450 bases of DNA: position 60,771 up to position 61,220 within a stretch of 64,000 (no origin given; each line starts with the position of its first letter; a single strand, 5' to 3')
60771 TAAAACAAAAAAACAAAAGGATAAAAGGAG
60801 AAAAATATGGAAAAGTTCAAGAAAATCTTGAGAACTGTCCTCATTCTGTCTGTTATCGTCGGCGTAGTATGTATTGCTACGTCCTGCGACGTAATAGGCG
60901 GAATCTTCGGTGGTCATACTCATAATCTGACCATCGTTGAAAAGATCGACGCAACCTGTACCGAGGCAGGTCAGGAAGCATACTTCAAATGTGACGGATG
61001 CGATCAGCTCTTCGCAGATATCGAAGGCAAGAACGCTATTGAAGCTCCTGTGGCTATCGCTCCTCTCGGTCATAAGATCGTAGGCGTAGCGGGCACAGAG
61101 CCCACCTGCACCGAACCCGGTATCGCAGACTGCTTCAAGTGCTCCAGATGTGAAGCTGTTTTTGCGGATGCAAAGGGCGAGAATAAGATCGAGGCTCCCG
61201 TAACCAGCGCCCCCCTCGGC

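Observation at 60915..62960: Repeated extracytoplasmic His-Cys3 module in two alternating flavours; possible zinc-knuckle or disulfide mini-domain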

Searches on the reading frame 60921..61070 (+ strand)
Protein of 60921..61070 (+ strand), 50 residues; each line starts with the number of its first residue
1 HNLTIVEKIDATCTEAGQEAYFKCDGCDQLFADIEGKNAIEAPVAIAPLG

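Call 47: search_protein_representatives(alignment_id=A2)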
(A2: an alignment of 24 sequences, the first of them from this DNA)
Query: 24 sequences, 49 profile positions. Proteins with E-value up to 0.001 (for the whole library): 40904; up to 1e-10: 20433; up to 1e-30: 5343. The best 150 are listed.
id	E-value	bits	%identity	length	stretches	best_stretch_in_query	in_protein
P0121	0.0e+00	1283.2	-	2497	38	1-49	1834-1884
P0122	0.0e+00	1262.3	-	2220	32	1-47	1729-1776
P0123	0.0e+00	1080.3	-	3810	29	1-49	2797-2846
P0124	0.0e+00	985.4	-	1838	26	1-49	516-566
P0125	1.3e-283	931.1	-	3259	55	1-34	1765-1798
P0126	4.1e-277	910.2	-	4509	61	1-44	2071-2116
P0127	1.5e-274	902.0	-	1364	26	1-48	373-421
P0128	2.0e-269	885.6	-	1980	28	1-49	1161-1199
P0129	1.2e-248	819.1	-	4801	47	4-49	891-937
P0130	2.8e-248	817.9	-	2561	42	1-49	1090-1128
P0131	4.3e-240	791.7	-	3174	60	1-49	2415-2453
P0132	2.3e-236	779.7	-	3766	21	1-47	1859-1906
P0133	4.4e-233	769.2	-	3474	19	1-46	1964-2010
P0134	1.4e-231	764.4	-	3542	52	1-32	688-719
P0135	1.4e-228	754.8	-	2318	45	1-32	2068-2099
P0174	1.1e-174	582.3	-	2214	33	1-49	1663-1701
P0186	8.8e-165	550.6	-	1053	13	1-48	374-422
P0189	7.8e-163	544.3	-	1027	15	1-47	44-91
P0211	9.2e-150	502.5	-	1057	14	1-49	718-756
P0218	6.4e-147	493.4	-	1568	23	1-34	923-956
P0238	4.1e-139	468.4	-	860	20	1-45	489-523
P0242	5.0e-137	461.7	-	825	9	1-49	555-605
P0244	5.8e-137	461.5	-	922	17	1-32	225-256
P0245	6.6e-137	461.3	-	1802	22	1-49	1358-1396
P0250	3.6e-135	455.8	-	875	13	1-48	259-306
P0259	2.2e-133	450.0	-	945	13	1-48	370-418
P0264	2.2e-130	440.5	-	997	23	1-49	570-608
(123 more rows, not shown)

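Call 56: search_protein_families(library=pfam, alignment_id=A3, max_evalue=0.001)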
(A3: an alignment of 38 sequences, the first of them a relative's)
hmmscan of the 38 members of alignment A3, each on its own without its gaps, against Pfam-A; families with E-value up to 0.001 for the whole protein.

A. member 1, P0192 (626 aa): 7 families
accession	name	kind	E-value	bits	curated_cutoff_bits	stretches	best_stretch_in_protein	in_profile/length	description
PF23145.1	Zf_2nd_IFT121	-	4.9e-12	45.8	25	0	440-451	15-26/45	IFT121, second zinc finger domain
PF23104.1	Zf-C2H2_ZNF451_6th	-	4.1e-09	36.8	27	0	240-254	4-18/25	Sixth Zinc fingers C2H2 type, ZNF451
PF23674.1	RYYR-CCHC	-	1.8e-08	34.6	27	0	331-352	31-52/79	RYYR-CCHC domain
PF00407.25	Bet_v_1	-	2.9e-06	27.7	22.4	0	360-397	26-63/151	Pathogenesis-related protein Bet v 1 family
PF25095.1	C2H2-zf_KIN17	-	2.8e-05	24.7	27.7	0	136-150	3-17/30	KIN17 C2H2-type zinc finger domain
PF25185.1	Tad3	-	0.00021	21.5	27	0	23-61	75-110/119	Type I Thoeris inhibitor Tad3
PF00412.28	LIM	-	0.00074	20.2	22.9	0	81-98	23-40/58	LIM domain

B. families by the number of members that match (of 38 scanned): 72 families (the first 25 are shown)
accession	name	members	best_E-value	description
PF23674.1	RYYR-CCHC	12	1.9e-17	RYYR-CCHC domain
PF25185.1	Tad3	10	5.2e-12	Type I Thoeris inhibitor Tad3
PF00963.24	Cohesin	6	2.6e-20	Cohesin domain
PF00096.32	zf-C2H2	4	3.8e-09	Zinc finger, C2H2 type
PF13306.12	LRR_5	3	1.2e-66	BspA type Leucine rich repeat region (6 copies)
PF23104.1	Zf-C2H2_ZNF451_6th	3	3.4e-36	Sixth Zinc fingers C2H2 type, ZNF451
PF00395.25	SLH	3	2.4e-27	S-layer homology domain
PF00404.24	Dockerin_1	3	4.6e-13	Dockerin type I domain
PF12874.13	zf-met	3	4.4e-12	Zinc-finger of C2H2 type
PF23145.1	Zf_2nd_IFT121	3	4.9e-12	IFT121, second zinc finger domain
PF02368.24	Big_2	3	7.6e-12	Bacterial Ig-like domain (group 2)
PF18439.7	zf_UBZ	3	8.5e-12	Ubiquitin-Binding Zinc Finger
PF03589.19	Antiterm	3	1.3e-09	Antitermination protein Q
PF01473.26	Choline_bind_1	2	2.8e-24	Putative cell wall binding repeat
PF19127.6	Choline_bind_3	2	2e-18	Choline-binding repeat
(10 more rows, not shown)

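Call 59: search_protein_families(library=pfam, proteins=[P0242, P0238, P0250, P0244, P0259, P0264, P0189, P0186, P0211], max_evalue=0.00001)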
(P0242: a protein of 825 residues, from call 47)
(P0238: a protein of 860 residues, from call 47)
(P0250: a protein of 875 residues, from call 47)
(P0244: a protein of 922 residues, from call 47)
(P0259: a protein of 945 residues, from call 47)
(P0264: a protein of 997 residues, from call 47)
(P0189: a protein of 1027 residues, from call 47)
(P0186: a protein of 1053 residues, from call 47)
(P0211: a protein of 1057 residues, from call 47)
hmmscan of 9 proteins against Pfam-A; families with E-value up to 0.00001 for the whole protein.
P0242 (825 aa): 4 families
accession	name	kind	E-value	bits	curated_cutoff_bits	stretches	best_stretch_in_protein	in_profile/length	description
PF00963.24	Cohesin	-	1.8e-13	51.3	24.1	1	28-151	3-139/139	Cohesin domain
PF23674.1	RYYR-CCHC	-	1.2e-10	41.6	27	0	416-439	30-53/79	RYYR-CCHC domain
PF25185.1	Tad3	-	6.9e-09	35.9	27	0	312-351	61-100/119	Type I Thoeris inhibitor Tad3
PF23145.1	Zf_2nd_IFT121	-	6.7e-06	26.1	25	0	573-589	14-30/45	IFT121, second zinc finger domain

P0238 (860 aa): 0 families

P0250 (875 aa): 6 families
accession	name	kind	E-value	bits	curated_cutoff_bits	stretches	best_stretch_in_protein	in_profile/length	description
PF01473.26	Choline_bind_1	-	2.8e-24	84.6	20.5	1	731-748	2-19/19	Putative cell wall binding repeat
PF19085.6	Choline_bind_2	-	8.9e-16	58.3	27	0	810-844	1-30/38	Choline-binding repeat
PF19127.6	Choline_bind_3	-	3.7e-13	49.6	27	0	837-871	4-40/47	Choline-binding repeat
PF18439.7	zf_UBZ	-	8.5e-12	45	25.6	0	39-52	2-15/32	Ubiquitin-Binding Zinc Finger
PF25185.1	Tad3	-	9e-08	32.4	27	0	263-307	69-110/119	Type I Thoeris inhibitor Tad3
PF00096.32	zf-C2H2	-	1.3e-06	29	25.2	0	332-343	2-13/23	Zinc finger, C2H2 type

P0244 (922 aa): 0 families

P0259 (945 aa): 3 families
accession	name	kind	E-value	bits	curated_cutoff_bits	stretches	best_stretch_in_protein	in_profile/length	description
PF21762.3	DEDDh_C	-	4.6e-14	53.4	27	0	747-775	6-34/188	DNA polymerase III subunit epsilon-like, C-terminal domain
PF13384.12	HTH_23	-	1.9e-08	34.3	24.6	0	589-615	8-34/50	Homeodomain-like domain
PF21227.3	Myb_DNA-binding_7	-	7.5e-08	32.6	27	0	686-702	12-28/49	Myb-like DNA-binding domain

P0264 (997 aa): 1 family
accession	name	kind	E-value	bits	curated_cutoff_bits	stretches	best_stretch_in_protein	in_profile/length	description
PF09479.16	Flg_new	-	2.7e-10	40.7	27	1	34-100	2-65/65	Listeria-Bacteroides repeat domain (List_Bact_rpt)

P0189 (1027 aa): 1 family
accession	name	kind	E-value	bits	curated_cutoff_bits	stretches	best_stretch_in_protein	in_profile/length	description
PF10367.15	zf-Vps39_C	-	2.4e-06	27.4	24.7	0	554-566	11-22/41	Vacuolar sorting protein 39 C-terminal zinc finger domain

P0186 (1053 aa): 7 families
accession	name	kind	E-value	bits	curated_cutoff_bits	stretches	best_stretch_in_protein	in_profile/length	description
PF23674.1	RYYR-CCHC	-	3.4e-16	59.4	27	0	330-364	26-60/79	RYYR-CCHC domain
PF00963.24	Cohesin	-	1.2e-12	48.7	24.1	1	41-151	6-123/139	Cohesin domain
PF12874.13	zf-met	-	4.4e-12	46.3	21.2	0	649-663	1-15/25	Zinc-finger of C2H2 type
PF25185.1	Tad3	-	5.2e-12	46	27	0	543-580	79-116/119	Type I Thoeris inhibitor Tad3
PF12171.14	zf-C2H2_jaz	-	1.4e-08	35.2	22.6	0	649-662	2-15/27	Zinc-finger double-stranded RNA-binding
PF00096.32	zf-C2H2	-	1.1e-07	32.3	25.2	0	547-560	1-14/23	Zinc finger, C2H2 type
PF03927.19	NapD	-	8.3e-06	26.3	28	0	404-432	32-60/76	NapD protein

P0211 (1057 aa): 3 families
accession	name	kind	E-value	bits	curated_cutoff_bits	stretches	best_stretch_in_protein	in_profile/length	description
PF02368.24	Big_2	-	7.6e-12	45.5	22.8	1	163-241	1-79/79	Bacterial Ig-like domain (group 2)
PF00404.24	Dockerin_1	-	3.2e-11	43.7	22.9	1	970-1023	1-56/57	Dockerin type I domain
PF00963.24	Cohesin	-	3.1e-08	34.3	24.1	1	30-132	2-115/139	Cohesin domain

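Call 79: search_solved_structures(query=A2, max_evalue=10, show_alignments=3)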
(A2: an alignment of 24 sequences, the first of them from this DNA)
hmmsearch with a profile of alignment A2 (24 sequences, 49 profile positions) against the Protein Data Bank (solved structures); distinct sequences matched with E-value up to 10: 150 (the best 60 are shown).
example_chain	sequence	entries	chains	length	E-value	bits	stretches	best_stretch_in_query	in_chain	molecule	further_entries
9qa6_A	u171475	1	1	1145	2.3e-16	62.5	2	1-45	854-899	IgA protease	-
2i13_A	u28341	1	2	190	1.9e-12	50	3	21-37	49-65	Aart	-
5wjq_D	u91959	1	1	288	1.5e-06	31.2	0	20-32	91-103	Zinc finger protein 568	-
5yel_A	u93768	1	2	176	1.5e-06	31.1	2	20-35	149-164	Transcriptional repressor CTCF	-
9jzt_A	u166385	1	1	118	1.6e-06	31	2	16-34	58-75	Zinc finger and BTB domain-containing protein 20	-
6ml2_A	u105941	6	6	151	9.2e-06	28.6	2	22-37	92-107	Zinc finger and BTB domain-containing protein 24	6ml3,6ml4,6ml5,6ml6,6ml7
5v3m_C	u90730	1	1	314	2.9e-05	27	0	20-32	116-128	Zinc finger protein 568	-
1mey_C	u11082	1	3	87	3.2e-05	26.9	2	21-35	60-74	CONSENSUS ZINC FINGER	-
1x6h_A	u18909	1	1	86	3.7e-05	26.7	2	20-36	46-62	Transcriptional repressor CTCF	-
7txc_E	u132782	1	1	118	3.9e-05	26.6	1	22-35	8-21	Hypermethylated in cancer 2 protein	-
5v3j_E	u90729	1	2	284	4.1e-05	26.5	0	20-32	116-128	Zinc finger protein 568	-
9kh2_A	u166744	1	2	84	7.6e-05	25.7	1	16-34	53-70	Zinc finger and BTB domain-containing protein 20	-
2yt9_A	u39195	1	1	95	0.00029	23.8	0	22-36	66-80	zinc finger-containing protein 1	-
9uum_I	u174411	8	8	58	0.0011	21.9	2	21-36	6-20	Zinc finger protein Aiolos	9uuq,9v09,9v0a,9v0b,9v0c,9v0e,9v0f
5und_A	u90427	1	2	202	0.0017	21.3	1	22-34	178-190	Transcriptional repressor CTCF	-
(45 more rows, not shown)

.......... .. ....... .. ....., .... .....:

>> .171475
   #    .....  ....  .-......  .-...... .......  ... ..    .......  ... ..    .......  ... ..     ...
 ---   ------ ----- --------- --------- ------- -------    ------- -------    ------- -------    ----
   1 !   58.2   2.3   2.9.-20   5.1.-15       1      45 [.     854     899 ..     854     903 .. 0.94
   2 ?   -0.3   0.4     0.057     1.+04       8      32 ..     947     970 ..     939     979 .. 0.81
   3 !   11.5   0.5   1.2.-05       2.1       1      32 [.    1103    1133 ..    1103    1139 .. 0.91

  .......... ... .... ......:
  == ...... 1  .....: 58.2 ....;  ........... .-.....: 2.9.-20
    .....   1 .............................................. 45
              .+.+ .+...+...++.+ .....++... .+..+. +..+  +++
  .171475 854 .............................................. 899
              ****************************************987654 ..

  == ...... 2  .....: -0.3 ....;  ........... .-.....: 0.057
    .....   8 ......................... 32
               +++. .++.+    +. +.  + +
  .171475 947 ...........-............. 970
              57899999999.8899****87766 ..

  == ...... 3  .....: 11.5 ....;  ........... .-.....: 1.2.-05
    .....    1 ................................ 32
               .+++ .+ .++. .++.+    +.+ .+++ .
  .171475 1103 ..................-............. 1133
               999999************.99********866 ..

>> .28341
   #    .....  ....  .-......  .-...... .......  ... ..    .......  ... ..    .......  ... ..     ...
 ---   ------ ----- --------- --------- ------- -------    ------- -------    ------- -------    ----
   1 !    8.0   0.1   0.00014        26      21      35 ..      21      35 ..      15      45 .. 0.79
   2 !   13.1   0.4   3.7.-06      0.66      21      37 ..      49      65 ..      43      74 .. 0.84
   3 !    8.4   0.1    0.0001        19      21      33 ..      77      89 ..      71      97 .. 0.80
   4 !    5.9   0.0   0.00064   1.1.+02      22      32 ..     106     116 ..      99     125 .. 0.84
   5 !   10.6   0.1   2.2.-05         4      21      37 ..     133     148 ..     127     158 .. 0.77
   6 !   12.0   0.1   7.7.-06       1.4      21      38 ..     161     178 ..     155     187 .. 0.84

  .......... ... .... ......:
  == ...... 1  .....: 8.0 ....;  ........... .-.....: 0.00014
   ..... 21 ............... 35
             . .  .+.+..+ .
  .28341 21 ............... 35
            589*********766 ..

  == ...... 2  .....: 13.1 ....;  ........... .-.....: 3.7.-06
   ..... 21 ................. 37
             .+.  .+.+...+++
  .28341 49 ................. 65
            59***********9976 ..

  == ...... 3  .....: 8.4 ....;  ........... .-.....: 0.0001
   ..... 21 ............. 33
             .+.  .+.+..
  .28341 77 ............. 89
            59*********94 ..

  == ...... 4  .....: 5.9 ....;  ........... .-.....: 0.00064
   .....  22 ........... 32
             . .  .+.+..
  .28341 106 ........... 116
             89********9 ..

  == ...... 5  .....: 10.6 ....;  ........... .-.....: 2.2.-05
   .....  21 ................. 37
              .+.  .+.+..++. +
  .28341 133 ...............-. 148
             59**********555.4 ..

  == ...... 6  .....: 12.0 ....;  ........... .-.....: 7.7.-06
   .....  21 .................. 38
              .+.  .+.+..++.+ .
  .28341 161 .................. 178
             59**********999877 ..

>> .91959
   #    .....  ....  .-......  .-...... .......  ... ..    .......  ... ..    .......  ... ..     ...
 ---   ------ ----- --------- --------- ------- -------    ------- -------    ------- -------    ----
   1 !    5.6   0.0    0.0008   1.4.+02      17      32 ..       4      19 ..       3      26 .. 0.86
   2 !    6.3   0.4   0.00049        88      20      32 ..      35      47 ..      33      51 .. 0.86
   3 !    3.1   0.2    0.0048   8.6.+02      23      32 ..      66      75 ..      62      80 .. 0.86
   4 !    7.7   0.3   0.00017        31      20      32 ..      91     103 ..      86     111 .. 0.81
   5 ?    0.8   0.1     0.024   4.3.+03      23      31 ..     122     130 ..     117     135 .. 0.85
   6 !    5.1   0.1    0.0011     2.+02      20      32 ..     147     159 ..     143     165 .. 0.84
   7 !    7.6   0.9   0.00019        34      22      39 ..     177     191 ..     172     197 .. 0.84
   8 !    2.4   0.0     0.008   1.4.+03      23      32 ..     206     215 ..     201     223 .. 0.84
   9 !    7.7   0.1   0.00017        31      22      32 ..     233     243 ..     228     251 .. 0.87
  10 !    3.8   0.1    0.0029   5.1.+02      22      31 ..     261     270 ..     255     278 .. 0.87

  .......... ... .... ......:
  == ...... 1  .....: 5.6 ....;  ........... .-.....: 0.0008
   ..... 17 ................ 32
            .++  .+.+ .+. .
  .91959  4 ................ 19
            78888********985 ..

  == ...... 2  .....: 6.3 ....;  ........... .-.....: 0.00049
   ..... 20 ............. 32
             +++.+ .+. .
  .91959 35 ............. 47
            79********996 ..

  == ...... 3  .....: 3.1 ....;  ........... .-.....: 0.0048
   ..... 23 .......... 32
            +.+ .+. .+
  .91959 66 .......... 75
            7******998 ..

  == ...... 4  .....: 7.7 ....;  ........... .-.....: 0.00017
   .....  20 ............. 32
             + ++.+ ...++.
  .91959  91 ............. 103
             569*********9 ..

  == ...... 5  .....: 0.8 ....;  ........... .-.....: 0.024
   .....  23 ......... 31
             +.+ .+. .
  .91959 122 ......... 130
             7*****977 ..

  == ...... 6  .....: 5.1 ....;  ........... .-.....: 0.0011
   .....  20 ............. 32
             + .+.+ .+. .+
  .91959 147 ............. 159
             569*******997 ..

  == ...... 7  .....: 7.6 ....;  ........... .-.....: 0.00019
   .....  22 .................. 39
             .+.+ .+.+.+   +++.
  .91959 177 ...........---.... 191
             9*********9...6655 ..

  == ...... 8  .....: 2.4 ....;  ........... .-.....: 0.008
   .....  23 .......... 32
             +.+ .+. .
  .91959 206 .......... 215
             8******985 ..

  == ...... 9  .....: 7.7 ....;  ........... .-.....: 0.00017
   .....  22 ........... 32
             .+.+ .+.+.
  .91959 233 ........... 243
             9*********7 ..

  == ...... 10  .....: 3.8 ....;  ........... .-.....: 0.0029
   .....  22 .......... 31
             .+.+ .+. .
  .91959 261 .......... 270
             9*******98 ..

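Call 81: search_protein_families(library=pfam, proteins=[P0218, P0174, P0245, P0124], max_evalue=0.01)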
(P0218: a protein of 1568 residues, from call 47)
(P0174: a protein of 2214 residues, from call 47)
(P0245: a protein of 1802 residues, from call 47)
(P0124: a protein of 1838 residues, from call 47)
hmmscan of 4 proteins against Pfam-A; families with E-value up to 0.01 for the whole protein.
P0218 (1568 aa): 1 family
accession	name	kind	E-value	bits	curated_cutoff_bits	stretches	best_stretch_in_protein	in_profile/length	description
PF01841.26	Transglut_core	-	0.0005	20.8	23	1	1310-1419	2-107/108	Transglutaminase-like superfamily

P0174 (2214 aa): 3 families
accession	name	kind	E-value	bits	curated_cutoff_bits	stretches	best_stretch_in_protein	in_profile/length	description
PF07564.17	DUF1542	-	4.7e-31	107.1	24.3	4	2067-2138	1-73/77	Domain of Unknown Function (DUF1542)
PF21762.3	DEDDh_C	-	0.00013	22.6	27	0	1217-1240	6-29/188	DNA polymerase III subunit epsilon-like, C-terminal domain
PF01429.25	MBD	-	0.0076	16.3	21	0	1640-1672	32-64/77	Methyl-CpG binding domain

P0245 (1802 aa): 3 families
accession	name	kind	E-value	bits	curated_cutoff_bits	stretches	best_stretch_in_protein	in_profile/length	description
PF23574.1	zf-C2H2_ZNF142_18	-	3.1e-05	24.4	27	0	1156-1172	5-21/35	Zinc finger protein 142 C2H2 domain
PF03442.20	CBM_X2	-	0.0015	19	28.9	1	1670-1730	20-77/83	Carbohydrate binding domain X2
PF15102.11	TMEM154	-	0.0044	17.3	30.3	1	1752-1797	44-89/153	TMEM154 protein family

P0124 (1838 aa): 0 families
